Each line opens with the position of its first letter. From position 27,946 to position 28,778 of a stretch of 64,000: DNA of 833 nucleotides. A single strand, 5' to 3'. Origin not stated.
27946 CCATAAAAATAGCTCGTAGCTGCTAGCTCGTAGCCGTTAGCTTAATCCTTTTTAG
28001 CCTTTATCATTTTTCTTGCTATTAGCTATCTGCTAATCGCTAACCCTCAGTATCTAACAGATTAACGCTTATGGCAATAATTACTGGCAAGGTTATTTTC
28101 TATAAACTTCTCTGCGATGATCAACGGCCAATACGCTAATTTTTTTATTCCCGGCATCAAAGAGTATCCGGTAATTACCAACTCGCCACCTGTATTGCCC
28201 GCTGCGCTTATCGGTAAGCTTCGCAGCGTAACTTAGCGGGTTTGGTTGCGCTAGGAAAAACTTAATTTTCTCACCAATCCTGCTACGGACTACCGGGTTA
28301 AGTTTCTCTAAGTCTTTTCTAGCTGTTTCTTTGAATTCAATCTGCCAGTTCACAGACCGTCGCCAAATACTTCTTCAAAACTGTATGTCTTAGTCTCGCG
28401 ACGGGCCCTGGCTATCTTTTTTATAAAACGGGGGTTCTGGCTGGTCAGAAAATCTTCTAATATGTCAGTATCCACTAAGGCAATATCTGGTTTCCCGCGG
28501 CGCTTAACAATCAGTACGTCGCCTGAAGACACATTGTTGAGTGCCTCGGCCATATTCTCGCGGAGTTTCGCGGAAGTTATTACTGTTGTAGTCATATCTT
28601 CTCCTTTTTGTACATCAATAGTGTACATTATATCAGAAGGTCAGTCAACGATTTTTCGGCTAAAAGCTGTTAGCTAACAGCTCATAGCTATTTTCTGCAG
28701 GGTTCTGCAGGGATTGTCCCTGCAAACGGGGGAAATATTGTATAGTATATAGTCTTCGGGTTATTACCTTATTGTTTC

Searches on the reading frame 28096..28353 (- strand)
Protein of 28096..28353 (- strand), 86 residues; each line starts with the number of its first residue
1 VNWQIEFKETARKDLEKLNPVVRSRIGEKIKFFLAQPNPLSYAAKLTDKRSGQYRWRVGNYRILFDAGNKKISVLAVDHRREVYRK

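Call 86: search_protein_families(library=pfam, proteins=[window:28096-28353:-])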
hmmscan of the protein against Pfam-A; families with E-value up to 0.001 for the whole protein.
window:28096-28353:- (86 aa): 1 family
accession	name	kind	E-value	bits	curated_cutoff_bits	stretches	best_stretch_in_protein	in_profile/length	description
PF05016.21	ParE_toxin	-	1.4e-09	38.9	23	1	5-84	1-89/89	ParE toxin of type II toxin-antitoxin system, parDE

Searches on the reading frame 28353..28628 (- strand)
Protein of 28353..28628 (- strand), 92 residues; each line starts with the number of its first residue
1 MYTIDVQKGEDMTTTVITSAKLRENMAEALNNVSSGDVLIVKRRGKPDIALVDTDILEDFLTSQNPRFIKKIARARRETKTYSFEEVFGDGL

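Call 86: search_protein_families(library=pfam, proteins=[window:28353-28628:-])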
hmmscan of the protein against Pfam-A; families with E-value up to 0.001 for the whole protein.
window:28353-28628:- (92 aa): 1 family
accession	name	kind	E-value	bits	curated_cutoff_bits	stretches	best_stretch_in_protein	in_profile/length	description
PF02604.26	PhdYeFM_antitox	-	0.00012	22.2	29.8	1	15-55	2-43/74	Antitoxin Phd_YefM, type II toxin-antitoxin system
